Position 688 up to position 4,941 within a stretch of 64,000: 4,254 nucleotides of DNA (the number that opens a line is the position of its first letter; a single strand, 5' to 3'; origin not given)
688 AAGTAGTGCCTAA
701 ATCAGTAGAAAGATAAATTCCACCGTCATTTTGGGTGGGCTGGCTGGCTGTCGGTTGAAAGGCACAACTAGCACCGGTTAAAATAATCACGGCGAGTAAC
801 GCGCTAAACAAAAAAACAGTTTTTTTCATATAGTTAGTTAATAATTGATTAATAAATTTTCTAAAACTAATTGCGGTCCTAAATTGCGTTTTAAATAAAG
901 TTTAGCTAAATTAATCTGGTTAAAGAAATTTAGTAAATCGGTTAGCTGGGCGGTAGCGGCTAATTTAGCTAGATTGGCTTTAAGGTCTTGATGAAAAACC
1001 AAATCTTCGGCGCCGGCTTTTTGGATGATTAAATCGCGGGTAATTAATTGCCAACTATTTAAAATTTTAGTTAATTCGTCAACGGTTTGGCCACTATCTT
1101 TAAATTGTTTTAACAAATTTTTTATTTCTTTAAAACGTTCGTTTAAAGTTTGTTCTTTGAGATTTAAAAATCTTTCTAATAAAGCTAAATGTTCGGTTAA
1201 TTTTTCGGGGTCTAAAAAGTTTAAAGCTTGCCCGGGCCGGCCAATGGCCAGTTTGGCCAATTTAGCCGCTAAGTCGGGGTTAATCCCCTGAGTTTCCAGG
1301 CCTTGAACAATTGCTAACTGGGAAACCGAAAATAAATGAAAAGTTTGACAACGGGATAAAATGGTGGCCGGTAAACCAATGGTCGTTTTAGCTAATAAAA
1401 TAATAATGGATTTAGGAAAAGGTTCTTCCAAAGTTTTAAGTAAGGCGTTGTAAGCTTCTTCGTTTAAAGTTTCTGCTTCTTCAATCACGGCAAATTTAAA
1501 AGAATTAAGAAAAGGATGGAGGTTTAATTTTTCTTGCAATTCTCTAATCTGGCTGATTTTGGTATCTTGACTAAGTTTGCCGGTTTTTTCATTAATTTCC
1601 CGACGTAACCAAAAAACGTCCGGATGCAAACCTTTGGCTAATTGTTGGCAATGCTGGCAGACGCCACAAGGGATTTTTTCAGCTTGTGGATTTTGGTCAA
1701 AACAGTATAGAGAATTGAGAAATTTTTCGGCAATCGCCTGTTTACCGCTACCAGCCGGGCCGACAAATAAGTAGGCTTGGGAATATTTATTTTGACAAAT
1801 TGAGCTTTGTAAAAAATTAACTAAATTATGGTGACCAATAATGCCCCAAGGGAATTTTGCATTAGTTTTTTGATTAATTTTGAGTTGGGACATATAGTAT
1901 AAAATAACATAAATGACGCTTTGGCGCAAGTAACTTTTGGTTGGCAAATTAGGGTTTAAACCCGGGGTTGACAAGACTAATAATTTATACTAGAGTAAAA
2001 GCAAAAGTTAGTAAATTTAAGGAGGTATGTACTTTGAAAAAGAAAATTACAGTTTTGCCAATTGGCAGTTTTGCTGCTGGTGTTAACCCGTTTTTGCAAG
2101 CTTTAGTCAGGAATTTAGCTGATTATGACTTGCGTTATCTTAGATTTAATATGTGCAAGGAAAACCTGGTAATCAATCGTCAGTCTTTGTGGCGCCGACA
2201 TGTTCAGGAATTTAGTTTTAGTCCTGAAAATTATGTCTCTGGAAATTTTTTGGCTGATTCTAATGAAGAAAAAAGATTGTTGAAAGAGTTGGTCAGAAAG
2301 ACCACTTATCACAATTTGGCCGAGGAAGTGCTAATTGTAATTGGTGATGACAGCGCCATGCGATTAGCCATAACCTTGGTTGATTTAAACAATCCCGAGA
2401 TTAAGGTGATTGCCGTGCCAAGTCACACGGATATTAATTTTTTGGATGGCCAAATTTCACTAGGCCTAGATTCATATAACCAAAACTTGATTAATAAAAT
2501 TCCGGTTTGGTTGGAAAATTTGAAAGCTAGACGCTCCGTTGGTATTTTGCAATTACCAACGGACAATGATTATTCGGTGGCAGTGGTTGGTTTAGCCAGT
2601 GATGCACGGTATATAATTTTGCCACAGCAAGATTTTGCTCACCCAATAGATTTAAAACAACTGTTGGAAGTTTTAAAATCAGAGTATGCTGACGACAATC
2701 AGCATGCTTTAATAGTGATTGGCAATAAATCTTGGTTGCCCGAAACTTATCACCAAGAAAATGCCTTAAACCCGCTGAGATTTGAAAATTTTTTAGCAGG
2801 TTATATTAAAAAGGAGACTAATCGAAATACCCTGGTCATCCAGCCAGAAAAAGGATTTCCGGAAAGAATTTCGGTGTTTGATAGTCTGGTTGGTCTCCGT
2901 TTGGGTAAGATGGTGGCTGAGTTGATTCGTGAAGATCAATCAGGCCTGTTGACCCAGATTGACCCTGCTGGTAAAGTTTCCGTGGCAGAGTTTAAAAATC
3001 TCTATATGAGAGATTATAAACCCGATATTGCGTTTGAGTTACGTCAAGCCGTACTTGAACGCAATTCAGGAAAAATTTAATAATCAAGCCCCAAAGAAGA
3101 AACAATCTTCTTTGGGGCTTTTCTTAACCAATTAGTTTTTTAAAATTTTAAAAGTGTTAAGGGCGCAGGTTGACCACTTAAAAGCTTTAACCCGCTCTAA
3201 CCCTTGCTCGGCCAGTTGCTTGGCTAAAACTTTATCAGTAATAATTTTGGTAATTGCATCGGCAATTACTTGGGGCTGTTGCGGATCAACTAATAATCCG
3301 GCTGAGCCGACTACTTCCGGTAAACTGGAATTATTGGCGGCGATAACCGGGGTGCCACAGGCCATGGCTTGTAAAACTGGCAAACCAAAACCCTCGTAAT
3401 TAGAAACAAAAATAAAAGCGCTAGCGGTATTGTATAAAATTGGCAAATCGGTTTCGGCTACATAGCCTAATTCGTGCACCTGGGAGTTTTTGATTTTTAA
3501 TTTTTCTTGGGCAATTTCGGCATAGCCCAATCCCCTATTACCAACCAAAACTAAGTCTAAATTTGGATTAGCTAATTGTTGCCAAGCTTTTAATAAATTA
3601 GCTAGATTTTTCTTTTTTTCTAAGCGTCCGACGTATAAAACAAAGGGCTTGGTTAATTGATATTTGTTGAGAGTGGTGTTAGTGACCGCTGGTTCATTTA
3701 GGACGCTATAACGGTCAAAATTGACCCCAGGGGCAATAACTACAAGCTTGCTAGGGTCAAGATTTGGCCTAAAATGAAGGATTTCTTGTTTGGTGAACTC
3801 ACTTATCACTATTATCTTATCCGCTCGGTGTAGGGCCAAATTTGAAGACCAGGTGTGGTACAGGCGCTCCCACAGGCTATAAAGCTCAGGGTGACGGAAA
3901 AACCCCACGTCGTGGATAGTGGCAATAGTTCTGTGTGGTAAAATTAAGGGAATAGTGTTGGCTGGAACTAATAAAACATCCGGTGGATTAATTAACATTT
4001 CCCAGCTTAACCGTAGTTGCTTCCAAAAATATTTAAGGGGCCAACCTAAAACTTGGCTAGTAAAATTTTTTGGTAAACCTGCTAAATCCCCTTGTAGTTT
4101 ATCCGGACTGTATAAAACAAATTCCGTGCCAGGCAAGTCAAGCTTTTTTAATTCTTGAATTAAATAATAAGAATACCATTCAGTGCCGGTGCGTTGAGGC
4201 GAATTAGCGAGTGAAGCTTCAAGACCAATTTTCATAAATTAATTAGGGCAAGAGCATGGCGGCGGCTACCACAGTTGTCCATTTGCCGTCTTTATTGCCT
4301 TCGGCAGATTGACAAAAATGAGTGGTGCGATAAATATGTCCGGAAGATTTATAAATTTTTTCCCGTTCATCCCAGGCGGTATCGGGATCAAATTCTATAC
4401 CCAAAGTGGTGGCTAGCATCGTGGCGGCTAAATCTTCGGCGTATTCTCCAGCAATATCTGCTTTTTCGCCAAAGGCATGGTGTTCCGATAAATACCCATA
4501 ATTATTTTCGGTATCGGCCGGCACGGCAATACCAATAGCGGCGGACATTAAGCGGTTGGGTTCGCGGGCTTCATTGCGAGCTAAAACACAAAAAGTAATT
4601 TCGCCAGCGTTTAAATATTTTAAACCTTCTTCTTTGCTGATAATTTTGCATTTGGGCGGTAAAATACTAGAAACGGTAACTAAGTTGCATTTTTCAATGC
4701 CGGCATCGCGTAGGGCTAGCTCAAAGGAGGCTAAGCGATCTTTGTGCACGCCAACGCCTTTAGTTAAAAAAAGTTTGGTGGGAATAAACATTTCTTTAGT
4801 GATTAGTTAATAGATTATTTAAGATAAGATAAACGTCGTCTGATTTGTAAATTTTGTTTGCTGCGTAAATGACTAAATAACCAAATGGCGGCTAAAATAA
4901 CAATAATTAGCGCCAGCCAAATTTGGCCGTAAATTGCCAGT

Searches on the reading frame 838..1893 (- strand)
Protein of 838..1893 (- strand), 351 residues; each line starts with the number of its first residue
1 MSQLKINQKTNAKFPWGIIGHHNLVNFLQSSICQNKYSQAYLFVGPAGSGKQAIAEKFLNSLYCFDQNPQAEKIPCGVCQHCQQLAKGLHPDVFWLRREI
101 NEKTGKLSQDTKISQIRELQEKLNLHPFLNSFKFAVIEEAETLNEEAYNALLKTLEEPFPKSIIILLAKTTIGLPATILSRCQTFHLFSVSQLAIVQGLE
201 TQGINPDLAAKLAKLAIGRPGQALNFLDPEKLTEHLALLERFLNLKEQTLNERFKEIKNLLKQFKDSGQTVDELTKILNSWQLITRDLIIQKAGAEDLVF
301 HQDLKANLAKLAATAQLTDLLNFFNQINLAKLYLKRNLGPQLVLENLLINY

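Call 38: find_encoding_contigs(protein=window:838-1893:-, flank=10000, max_places=4)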
Protein window:838-1893:- (351 aa): 2 contigs read that carry it; 1 place shown.
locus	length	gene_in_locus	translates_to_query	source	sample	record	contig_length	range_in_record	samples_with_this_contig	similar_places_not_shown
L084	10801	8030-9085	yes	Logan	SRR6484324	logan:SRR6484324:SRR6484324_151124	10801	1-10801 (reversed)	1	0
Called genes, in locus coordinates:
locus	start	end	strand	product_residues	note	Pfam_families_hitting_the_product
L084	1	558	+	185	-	?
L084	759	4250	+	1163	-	PF13948:DUF4215 (faint), PF02412:TSP_3 (weak), PF16656:Pur_ac_phosph_N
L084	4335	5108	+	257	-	PF13367:PrsW-protease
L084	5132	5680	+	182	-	PF01862:PvlArgDC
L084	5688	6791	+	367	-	PF13439:Glyco_transf_4, PF20706:GT4-conflict, PF00534:Glycos_transf_1, PF13524:Glyco_trans_1_2, PF13692:Glyco_trans_1_4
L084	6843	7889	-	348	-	PF00365:PFK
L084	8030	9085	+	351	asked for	PF13177:DNA_pol3_delta2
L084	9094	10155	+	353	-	PF25852:DUF6242_C (faint), PF14870:PSII_BNR (weak), PF15902:Sortilin-Vps10 (weak), PF14870:PSII_BNR, PF15902:Sortilin-Vps10 (weak)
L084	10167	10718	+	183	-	PF01765:RRF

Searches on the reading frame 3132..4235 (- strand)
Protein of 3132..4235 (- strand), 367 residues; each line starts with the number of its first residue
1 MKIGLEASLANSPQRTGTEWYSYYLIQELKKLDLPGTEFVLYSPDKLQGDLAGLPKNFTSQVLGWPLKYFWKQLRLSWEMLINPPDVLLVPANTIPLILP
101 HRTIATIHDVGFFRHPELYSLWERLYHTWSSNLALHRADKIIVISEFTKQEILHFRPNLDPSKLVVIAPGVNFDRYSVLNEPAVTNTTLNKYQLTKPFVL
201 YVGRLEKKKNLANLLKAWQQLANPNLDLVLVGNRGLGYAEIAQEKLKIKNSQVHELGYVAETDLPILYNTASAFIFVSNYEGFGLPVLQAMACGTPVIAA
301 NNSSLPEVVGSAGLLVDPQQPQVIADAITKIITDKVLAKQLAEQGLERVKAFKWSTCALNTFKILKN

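Call 37: find_encoding_contigs(protein=window:3132-4235:-, flank=10000, max_places=4)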
Protein window:3132-4235:- (367 aa): 2 contigs read that carry it; 1 place shown.
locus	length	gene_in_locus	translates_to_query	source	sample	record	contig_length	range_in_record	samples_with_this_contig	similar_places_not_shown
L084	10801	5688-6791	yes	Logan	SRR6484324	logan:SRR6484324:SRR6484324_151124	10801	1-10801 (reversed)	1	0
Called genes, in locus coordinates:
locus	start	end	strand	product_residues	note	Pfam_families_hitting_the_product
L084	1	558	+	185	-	?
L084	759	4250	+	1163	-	PF13948:DUF4215 (faint), PF02412:TSP_3 (weak), PF16656:Pur_ac_phosph_N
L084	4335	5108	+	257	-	PF13367:PrsW-protease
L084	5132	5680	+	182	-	PF01862:PvlArgDC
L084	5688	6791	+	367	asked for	PF13439:Glyco_transf_4, PF20706:GT4-conflict, PF00534:Glycos_transf_1, PF13524:Glyco_trans_1_2, PF13692:Glyco_trans_1_4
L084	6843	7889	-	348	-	PF00365:PFK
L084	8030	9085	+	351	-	PF13177:DNA_pol3_delta2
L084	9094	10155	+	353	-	PF25852:DUF6242_C (faint), PF14870:PSII_BNR (weak), PF15902:Sortilin-Vps10 (weak), PF14870:PSII_BNR, PF15902:Sortilin-Vps10 (weak)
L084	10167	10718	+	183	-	PF01765:RRF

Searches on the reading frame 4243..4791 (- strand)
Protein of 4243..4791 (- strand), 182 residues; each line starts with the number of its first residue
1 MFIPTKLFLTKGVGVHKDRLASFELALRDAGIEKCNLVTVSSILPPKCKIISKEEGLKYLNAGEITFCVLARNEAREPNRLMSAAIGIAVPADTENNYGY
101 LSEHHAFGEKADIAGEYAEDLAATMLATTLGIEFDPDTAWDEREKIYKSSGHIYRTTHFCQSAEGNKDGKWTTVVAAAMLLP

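Call 56: search_protein_families(library=pfam, proteins=[window:4243-4791:-], max_evalue=0.001)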
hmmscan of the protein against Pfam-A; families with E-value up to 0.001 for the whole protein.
window:4243-4791:- (182 aa): 1 family
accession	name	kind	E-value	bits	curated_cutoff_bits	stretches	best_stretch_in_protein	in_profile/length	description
PF01862.21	PvlArgDC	-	1.3e-61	207.6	22.7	1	3-180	1-160/161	Pyruvoyl-dependent arginine decarboxylase (PvlArgDC)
